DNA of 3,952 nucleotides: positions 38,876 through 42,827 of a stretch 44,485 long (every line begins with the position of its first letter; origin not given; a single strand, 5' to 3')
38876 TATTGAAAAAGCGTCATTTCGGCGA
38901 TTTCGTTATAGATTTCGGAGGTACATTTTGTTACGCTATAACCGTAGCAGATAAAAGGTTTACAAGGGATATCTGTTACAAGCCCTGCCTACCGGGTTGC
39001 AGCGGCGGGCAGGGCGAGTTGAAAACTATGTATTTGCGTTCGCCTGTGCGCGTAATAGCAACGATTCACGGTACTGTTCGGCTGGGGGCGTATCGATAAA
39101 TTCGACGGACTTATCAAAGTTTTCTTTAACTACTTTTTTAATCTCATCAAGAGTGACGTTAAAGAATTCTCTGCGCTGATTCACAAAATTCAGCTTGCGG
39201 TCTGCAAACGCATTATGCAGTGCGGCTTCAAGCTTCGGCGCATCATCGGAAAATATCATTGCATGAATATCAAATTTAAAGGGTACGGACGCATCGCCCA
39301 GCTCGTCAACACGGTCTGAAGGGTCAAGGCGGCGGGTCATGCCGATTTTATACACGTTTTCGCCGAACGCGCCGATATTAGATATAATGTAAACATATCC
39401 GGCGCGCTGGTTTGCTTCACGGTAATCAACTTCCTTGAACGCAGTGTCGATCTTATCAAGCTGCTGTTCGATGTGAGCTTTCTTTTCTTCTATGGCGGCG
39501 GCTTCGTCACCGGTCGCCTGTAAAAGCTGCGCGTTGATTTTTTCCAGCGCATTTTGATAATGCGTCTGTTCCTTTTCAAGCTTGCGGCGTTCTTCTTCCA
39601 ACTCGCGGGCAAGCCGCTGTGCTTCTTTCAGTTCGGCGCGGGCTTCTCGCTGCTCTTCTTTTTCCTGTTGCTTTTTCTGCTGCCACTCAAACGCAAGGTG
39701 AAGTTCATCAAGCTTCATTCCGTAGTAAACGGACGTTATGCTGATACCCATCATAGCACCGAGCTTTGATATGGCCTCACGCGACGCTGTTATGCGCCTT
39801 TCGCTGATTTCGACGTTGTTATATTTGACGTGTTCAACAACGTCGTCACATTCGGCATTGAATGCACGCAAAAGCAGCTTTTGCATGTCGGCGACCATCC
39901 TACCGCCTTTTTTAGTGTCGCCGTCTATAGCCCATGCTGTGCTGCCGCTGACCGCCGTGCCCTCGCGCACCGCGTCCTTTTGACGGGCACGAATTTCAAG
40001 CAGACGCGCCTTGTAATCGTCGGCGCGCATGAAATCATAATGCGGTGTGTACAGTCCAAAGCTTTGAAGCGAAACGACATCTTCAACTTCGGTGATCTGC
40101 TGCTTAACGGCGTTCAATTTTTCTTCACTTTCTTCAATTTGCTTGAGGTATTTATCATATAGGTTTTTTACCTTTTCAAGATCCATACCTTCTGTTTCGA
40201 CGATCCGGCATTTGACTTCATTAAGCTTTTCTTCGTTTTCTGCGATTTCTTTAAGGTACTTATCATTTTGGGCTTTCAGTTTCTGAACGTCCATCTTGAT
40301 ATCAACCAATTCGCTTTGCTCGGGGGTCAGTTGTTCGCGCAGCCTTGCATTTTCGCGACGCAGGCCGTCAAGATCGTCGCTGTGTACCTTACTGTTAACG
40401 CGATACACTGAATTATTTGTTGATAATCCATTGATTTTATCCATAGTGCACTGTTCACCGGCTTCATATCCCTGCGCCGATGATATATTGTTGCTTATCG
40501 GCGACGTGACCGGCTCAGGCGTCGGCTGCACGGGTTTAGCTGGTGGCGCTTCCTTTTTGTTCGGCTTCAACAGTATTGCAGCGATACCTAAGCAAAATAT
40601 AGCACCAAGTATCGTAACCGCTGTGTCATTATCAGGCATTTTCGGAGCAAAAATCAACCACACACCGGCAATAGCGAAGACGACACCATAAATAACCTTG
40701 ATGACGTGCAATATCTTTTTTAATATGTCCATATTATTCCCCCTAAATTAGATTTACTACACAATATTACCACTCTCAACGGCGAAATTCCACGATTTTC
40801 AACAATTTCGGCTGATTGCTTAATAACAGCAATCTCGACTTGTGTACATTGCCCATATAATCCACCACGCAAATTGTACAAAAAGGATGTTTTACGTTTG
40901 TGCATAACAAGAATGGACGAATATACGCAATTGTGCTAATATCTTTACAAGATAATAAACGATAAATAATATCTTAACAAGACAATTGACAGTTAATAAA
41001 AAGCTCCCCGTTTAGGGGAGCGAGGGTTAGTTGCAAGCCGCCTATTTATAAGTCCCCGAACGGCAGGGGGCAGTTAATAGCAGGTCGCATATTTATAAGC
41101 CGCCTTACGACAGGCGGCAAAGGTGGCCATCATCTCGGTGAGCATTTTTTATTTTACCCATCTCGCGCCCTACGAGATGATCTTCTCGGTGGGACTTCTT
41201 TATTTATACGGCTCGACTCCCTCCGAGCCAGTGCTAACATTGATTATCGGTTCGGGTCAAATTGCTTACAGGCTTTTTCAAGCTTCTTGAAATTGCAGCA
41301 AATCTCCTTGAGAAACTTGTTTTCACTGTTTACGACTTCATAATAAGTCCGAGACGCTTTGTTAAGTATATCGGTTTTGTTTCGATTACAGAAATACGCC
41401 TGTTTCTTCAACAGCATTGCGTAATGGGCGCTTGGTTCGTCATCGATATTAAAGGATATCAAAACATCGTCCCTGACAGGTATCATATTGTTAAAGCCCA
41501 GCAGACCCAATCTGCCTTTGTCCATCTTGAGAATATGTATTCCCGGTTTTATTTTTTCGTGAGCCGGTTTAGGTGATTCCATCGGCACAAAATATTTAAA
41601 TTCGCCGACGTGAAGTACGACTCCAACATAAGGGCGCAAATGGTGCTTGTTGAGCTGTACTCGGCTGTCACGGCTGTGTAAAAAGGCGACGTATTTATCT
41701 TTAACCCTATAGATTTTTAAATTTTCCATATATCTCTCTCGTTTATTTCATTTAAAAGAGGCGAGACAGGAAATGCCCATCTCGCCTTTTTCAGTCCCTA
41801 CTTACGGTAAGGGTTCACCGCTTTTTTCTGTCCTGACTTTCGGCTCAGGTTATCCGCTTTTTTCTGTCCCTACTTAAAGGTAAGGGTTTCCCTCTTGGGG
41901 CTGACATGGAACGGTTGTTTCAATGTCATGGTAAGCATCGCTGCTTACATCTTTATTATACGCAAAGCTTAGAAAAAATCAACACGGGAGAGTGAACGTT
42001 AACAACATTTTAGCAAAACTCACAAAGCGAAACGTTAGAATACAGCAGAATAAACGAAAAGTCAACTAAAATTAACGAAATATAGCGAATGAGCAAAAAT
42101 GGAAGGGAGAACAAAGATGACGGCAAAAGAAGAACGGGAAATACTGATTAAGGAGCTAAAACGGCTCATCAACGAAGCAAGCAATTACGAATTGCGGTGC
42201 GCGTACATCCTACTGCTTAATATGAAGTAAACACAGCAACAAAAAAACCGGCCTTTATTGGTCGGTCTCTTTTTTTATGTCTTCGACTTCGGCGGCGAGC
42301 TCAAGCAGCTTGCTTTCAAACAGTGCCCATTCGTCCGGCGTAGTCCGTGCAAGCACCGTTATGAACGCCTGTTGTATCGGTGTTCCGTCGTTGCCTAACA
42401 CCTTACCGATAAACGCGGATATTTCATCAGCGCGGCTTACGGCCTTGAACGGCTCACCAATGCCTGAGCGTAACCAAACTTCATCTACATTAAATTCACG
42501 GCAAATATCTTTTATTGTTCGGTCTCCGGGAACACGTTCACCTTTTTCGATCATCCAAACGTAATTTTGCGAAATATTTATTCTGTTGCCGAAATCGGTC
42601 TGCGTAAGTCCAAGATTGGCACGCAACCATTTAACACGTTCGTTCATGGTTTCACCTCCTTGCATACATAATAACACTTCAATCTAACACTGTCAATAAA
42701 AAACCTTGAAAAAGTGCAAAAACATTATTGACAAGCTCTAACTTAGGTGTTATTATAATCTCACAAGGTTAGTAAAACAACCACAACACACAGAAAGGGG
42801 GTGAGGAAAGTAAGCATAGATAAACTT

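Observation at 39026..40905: XRE-like ORF plus a TM / coiled-coil / DUF4041 / T5orf172 protein: candidate uncharacterised prophage-encoded exclusion or abortive-infection module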

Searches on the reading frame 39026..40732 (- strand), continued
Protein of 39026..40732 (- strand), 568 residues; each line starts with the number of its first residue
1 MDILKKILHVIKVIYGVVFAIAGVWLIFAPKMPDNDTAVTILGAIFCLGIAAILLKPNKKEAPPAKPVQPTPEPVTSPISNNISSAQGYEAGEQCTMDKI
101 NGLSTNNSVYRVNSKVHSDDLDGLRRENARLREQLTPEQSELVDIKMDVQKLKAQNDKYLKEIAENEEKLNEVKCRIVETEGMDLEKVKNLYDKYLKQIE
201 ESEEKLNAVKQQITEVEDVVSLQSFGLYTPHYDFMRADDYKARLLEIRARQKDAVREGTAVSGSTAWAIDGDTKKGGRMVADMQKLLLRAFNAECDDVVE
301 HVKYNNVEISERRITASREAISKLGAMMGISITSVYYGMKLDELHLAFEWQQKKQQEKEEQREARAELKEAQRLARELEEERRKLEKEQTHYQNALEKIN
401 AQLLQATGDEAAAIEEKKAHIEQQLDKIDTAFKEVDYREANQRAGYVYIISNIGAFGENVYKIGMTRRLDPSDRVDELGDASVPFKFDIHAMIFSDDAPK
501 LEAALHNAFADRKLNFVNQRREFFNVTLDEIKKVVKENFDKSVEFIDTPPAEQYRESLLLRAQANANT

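Call 53: fold_search(model_id=the predicted structure, library=pdb)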
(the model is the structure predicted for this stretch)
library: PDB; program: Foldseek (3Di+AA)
matches with E <= 10: 98; with E <= 0.001: 0
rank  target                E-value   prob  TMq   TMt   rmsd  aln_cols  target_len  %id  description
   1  6m3q_F                5.1e-01  0.21  0.10  0.19  27.9       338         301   14  Crystal structure of AnkB/beta4-spectrin complex (released 2020-05-13)
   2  8auc_B                9.8e-01  0.09  0.12  0.13  37.2       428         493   14  Structure of peptidoglycan hydrolase Cg1735 from Corynebacterium glutamicum, trigonal crystal form (released 2023-01-18)
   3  8otz_Ct               1.4e+00  0.12  0.14  0.19  38.8       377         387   13  48-nm repeat of the native axonemal doublet microtubule from bovine sperm (released 2023-11-22)
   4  6xns_A                1.7e+00  0.12  0.12  0.20  33.0       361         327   11  C3_crown-05 (released 2020-12-23)
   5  7rro_B3               2.0e+00  0.20  0.17  0.25  42.0       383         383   12  Structure of the 48-nm repeat doublet microtubule from bovine tracheal cilia (released 2021-10-27)
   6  8iyj_T1               2.0e+00  0.16  0.17  0.22  70.8       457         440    9  Cryo-EM structure of the 48-nm repeat doublet microtubule from mouse sperm (released 2023-07-05)
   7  7rro_B6               2.2e+00  0.08  0.14  0.20  38.8       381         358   14  Structure of the 48-nm repeat doublet microtubule from bovine tracheal cilia (released 2021-10-27)
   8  8iyj_W4               2.9e+00  0.13  0.16  0.27  27.6       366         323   12  Cryo-EM structure of the 48-nm repeat doublet microtubule from mouse sperm (released 2023-07-05)
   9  4k7k_A                2.9e+00  0.11  0.14  0.20  42.0       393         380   13  Crystal structures of CusC review conformational changes accompanying folding and transmembrane channel formation (released 2013-10-16)
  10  8auc_A                2.9e+00  0.11  0.15  0.18  33.9       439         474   13  Structure of peptidoglycan hydrolase Cg1735 from Corynebacterium glutamicum, trigonal crystal form (released 2023-01-18)
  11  8iyj_U0               3.0e+00  0.15  0.16  0.25  38.6       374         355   11  Cryo-EM structure of the 48-nm repeat doublet microtubule from mouse sperm (released 2023-07-05)
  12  8iyj_D2               3.2e+00  0.13  0.15  0.20  40.0       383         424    9  Cryo-EM structure of the 48-nm repeat doublet microtubule from mouse sperm (released 2023-07-05)
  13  7n6g_3I               3.4e+00  0.08  0.13  0.17  56.9       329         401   17  C1 of central pair (released 2022-05-18)
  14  7ung_B3               3.5e+00  0.15  0.18  0.27  40.0       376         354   11  48-nm repeat of the human respiratory doublet microtubule (released 2022-10-05)
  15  7ung_B1               3.5e+00  0.13  0.17  0.25  38.9       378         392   11  48-nm repeat of the human respiratory doublet microtubule (released 2022-10-05)
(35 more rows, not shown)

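Call 54: search_protein_families(library=ncbifam, proteins=[window:39026-40732:-], max_evalue=0.01)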
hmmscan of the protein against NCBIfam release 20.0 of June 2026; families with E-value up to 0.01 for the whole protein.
window:39026-40732:- (568 aa): 4 families
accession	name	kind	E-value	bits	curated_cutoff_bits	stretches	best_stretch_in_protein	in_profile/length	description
TIGR02169.1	SMC_prok_A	equivalog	3.3e-07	28.4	729.4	2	119-221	689-790/1165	chromosome segregation protein SMC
TIGR04523.1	Mplasa_alph_rch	subfamily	0.00039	18.5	270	0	351-436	567-651/745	helix-rich protein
NF003034.1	PRK03918.1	equivalog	0.0017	16.4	700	0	120-220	256-354/878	DNA double-strand break repair ATPase Rad50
NF041751.2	sbcc_Staph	equivalog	0.0024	15.9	920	1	81-222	549-693/1007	exonuclease subunit SbcC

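Call 61: search_protein_families(library=pfam, proteins=[L086:2092-2562:+, L090:1379-1531:+], max_evalue=0.1)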
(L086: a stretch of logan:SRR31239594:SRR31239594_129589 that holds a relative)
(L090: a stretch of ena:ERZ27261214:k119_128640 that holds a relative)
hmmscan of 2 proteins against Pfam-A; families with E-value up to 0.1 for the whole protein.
L086:2092-2562:+ (156 aa): 0 families

L090:1379-1531:+ (50 aa): 1 family
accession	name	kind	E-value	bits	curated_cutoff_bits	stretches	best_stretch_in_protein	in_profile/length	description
PF12918.12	TcdB_N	-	0.038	14.7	27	0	2-50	4-48/66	TcdB toxin N-terminal helical domain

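Call 76: search_protein_families(library=pfam, proteins=[L086:2092-2562:+], max_evalue=1)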
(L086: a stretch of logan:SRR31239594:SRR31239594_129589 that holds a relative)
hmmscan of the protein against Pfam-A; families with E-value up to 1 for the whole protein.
L086:2092-2562:+ (156 aa): 0 families

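Call 77: search_protein_families(library=padloc, proteins=[L086:2092-2562:+], max_evalue=1)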
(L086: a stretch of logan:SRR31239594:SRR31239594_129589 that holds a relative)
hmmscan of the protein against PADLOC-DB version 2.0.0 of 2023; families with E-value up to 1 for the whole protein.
L086:2092-2562:+ (156 aa): 0 families

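Call 79: search_solved_structures(query=L086:2092-2562:+, max_evalue=1, show_alignments=1)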
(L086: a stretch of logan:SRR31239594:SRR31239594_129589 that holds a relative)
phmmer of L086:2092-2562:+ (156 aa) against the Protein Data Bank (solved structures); distinct sequences matched with E-value up to 1: 2.
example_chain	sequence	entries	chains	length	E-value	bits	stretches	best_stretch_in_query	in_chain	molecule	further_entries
4rmo_A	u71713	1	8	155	2.8e-21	79.2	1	5-137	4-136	CptN Toxin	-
1icp_A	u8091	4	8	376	0.36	13.8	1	38-101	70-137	12-OXOPHYTODIENOATE REDUCTASE 1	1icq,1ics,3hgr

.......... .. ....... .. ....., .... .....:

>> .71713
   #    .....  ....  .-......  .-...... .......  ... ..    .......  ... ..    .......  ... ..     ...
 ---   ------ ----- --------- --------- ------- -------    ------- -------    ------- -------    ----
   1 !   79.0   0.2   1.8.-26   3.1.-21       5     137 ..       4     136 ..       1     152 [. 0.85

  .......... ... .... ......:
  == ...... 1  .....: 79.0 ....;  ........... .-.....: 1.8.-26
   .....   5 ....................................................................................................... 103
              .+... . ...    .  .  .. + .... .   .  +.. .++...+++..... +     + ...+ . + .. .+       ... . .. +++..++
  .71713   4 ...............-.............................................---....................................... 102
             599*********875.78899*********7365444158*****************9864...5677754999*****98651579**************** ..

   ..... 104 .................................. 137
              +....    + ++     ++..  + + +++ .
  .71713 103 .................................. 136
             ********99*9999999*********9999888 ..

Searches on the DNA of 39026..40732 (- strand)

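Call 58: search_rna_families(sources=[L086, L090, L003, L087, L089, L091, L092, L032], threshold=gathering)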
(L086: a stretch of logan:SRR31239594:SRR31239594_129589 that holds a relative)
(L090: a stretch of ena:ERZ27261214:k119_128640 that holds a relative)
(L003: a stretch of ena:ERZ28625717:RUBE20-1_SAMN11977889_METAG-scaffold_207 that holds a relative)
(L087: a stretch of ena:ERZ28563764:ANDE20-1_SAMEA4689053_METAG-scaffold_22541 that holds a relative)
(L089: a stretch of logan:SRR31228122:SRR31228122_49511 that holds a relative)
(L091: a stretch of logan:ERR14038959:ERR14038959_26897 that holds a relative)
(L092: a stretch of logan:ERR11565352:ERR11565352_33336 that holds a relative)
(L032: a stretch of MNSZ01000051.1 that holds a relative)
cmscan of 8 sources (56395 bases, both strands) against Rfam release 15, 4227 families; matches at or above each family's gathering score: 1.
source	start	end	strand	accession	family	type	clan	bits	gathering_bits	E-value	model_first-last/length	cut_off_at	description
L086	2655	2705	+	RF02925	6A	Gene; sRNA;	-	58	41.2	4.8e-09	1-52/52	no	6A RNA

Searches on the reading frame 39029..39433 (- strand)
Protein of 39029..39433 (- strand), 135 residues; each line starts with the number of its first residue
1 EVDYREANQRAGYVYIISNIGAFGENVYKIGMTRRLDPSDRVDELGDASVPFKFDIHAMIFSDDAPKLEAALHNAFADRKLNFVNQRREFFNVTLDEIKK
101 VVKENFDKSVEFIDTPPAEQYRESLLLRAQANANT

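Call 62: predict_structure(alignment_id=A6)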
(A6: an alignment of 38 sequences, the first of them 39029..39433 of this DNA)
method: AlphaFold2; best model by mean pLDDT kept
length: 135 residues; sequences in the alignment: 38
mean_pLDDT: 62.0   pTM: 0.58
mean pLDDT of the five models: 62.0, 60.2, 59.3, 55.8, 55.5
residues with pLDDT >= 90: 0; 70-90: 41; 50-70: 60; < 50: 34
segments of 3 or more residues with pLDDT < 50: 1-8, 20-22, 42-51, 116-122
pLDDT, mean of each block of 10 residues (from residue 1): 45 62 64 61 44 60 73 85 62 80 66 50 55 61
secondary structure, 60 per line:
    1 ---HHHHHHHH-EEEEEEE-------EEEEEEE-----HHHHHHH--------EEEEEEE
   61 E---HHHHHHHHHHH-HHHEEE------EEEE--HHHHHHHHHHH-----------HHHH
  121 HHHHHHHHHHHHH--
elements in order: H4-11 E13-19 E27-33 H39-45 E54-61 H65-75 E80-82 E89-92 H95-105 H117-133

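Call 65: fold_search(model_id=the predicted structure, library=pdb)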
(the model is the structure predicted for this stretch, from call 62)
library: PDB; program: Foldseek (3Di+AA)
matches with E <= 10: 132; with E <= 0.001: 0
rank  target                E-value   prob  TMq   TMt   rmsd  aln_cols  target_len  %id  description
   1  9xy1_A                3.2e-01  0.14  0.23  0.13  10.4       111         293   14  One of a series of engineered variants of I-OnuI meganuclease targeting altered DNA target sequence (released 2025-09-10)
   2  4efj_A                3.2e-01  0.13  0.21  0.13   9.1       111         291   12  Crystal structure of I-GzeII LAGLIDADG homing endonuclease in complex with DNA target site (released 2012-05-02)
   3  8cd1_v                4.3e-01  0.16  0.29  0.16  14.9       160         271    9  70S-PHIKZ014 (released 2024-01-24)
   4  9q7w_A                5.1e-01  0.12  0.23  0.13  11.3       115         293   13  One of a series of engineered variants of I-OnuI meganuclease targeting altered DNA target sequence (released 2025-09-10)
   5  8a98_E                6.1e-01  0.03  0.14  0.11  14.4       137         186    7  CRYO-EM STRUCTURE OF LEISHMANIA MAJOR 80S RIBOSOME : snoRNA MUTANT (released 2023-10-11)
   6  8esq_H                6.9e-01  0.05  0.15  0.12  12.9       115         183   10  Ytm1 associated nascent 60S ribosome State 2 (released 2022-11-30)
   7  6bda_A                7.8e-01  0.10  0.23  0.13  10.5       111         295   14  Wild-type I-OnuI bound to A3G substrate (post-cleavage complex) (released 2018-10-24)
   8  8pv1_LH               7.8e-01  0.04  0.15  0.12  13.3       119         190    7  Chaetomium thermophilum pre-60S State 6 - pre-5S rotation - L1 intermediate - composite structure (released 2023-11-15)
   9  7wme                  8.8e-01  0.38  0.34  0.31   4.3        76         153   12  Crystal Structure of the catalytic domain of At-HIGLE (released 2022-04-13)
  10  7ohx_H                8.8e-01  0.33  0.28  0.30   4.9        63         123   16  Nog1-TAP associated immature ribosomal particles from S. cerevisiae after rpL34 expression shut down, population A (released 2021-11-03)
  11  7alw_A                9.3e-01  0.06  0.20  0.11  10.6       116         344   15  Nonameric cytoplasmic domain of SctV from Yersinia enterocolitica (released 2021-06-02)
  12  7cq2_A                1.0e+00  0.51  0.44  0.23   7.3       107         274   16  Crystal structure of Slx1-Slx4 (released 2021-06-16)
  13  4qjb_B                1.0e+00  0.05  0.17  0.13  12.0       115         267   12  Crystal structure of the sugar phosphatase PfHAD1 from Plasmodium falciparum (released 2014-07-02)
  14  4xm5                  1.4e+00  0.41  0.38  0.20   5.3        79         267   14  C. glabrata Slx1. (released 2015-03-25)
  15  8i9t_LH               1.8e+00  0.03  0.15  0.12  14.1       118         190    7  Cryo-EM structure of a Chaetomium thermophilum pre-60S ribosomal subunit - State Dbp10-1 (released 2023-05-17)
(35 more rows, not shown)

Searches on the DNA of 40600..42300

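Call 30: search_rna_families(source=window, start=40600, end=42300, threshold=evalue, max_evalue=1)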
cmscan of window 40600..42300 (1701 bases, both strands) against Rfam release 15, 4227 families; matches with E-value up to 1: 3.
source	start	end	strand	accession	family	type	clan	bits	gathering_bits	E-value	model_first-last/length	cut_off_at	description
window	41133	41183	-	RF02925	6A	Gene; sRNA;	-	55.7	41.2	5.7e-10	1-52/52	no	6A RNA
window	41790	41824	-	RF02519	ToxI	Gene; antitoxin;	-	30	50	0.0072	1-34/34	no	ToxI antitoxin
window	40893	41024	+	RF03106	RT-11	Gene; sRNA;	-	18.7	143.5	0.37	1-147/147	no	RT-11 RNA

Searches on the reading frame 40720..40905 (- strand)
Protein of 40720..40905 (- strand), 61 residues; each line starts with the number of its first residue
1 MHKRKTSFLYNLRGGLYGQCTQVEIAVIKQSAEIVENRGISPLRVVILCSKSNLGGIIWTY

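Call 3: search_protein_families(library=pfam, proteins=[window:40720-40905:-], max_evalue=1)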
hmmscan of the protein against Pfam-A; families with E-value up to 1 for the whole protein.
window:40720-40905:- (61 aa): 0 families

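Call 4: search_protein_families(library=padloc, proteins=[window:40720-40905:-], max_evalue=1)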
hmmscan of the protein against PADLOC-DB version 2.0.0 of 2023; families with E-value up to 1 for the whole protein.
window:40720-40905:- (61 aa): 0 families

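Call 48: search_protein_families(library=phrogs, proteins=[window:40720-40905:-], max_evalue=0.001)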
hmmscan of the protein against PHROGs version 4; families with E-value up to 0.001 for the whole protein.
window:40720-40905:- (61 aa): 0 families

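Call 54: search_protein_families(library=ncbifam, proteins=[window:40720-40905:-], max_evalue=0.01)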
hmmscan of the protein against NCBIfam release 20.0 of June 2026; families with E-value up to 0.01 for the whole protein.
window:40720-40905:- (61 aa): 0 families

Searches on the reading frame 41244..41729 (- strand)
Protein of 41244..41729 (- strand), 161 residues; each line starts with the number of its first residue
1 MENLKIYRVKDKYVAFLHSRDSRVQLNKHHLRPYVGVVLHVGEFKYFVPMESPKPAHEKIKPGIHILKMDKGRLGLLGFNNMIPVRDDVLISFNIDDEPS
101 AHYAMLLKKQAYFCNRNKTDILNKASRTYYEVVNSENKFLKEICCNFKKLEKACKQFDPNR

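Call 3: search_protein_families(library=pfam, proteins=[window:41244-41729:-], max_evalue=1)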
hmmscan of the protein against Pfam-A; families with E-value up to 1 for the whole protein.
window:41244-41729:- (161 aa): 1 family
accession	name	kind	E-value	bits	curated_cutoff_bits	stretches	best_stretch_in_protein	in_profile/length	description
PF13958.12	ToxN_toxin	-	1.3e-52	178.6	25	1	4-157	1-159/159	Toxin ToxN, type III toxin-antitoxin system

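Call 4: search_protein_families(library=padloc, proteins=[window:41244-41729:-], max_evalue=1)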
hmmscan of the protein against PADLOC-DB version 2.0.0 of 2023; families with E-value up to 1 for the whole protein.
window:41244-41729:- (161 aa): 3 families
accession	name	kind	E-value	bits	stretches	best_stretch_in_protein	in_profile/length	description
PDLC02352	AbiQ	-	5.6e-46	154.7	1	4-158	1-158/160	AbiQ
PDLC03495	REase_II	-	0.0008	17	1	3-91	61-150/260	Type II restriction enzyme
PDLC01167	CARF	-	0.019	12.8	1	120-156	45-81/196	"CARF, 4 TMs"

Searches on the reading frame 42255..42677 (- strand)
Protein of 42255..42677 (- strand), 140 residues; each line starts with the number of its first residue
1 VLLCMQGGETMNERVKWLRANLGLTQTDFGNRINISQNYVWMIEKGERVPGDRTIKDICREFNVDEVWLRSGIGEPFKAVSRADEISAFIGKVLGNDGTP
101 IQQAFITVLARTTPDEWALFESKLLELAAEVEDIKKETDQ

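Call 3: search_protein_families(library=pfam, proteins=[window:42255-42677:-], max_evalue=1)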
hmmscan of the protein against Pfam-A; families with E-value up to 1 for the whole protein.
window:42255-42677:- (140 aa): 5 families
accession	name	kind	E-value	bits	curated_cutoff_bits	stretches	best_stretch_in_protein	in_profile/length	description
PF01381.28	HTH_3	-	2.3e-11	44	23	1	15-69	1-55/55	Helix-turn-helix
PF12844.13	HTH_19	-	8.5e-11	42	30.2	1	12-75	1-64/64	Helix-turn-helix domain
PF13560.12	HTH_31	-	1.2e-08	35.5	27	1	14-66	5-58/64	Helix-turn-helix domain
PF22495.2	HTH_92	-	0.038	13.7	27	1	18-50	3-35/45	RsaL-like HTH domain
PF13413.12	HTH_25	-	0.23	11.7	24.6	1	17-47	4-36/62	Helix-turn-helix domain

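Call 4: search_protein_families(library=padloc, proteins=[window:42255-42677:-], max_evalue=1)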
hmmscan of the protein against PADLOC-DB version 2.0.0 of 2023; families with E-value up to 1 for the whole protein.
window:42255-42677:- (140 aa): 12 families
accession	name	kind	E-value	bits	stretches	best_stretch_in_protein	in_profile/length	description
PDLC02926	HTH_VI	-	1e-10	39.7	1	11-65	2-56/92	-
PDLC03951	RmrA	-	2.2e-07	28.2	1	12-73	10-71/400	-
PDLC03954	RmrA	-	5.1e-07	26.9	1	12-72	12-72/380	-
PDLC03952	RmrA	-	6.8e-05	19.9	1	11-62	23-74/395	-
PDLC03945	RmrA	-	8.1e-05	19.9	1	13-71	5-63/394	-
PDLC03953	RmrA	-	0.00018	18.9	1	11-60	6-55/373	-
PDLC04142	capH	-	0.00089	18.3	1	11-65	7-61/103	capH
PDLC03947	RmrA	-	0.00099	16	1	10-64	11-65/383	-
PDLC03949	RmrA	-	0.0018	15.2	1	12-70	4-62/363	-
PDLC03943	RmrA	-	0.0054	13.8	1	15-68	7-60/370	-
PDLC03944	RmrA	-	0.0094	13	1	12-63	8-59/384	-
PDLC03668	Control_protein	-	0.031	12.8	1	15-65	13-63/79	control protein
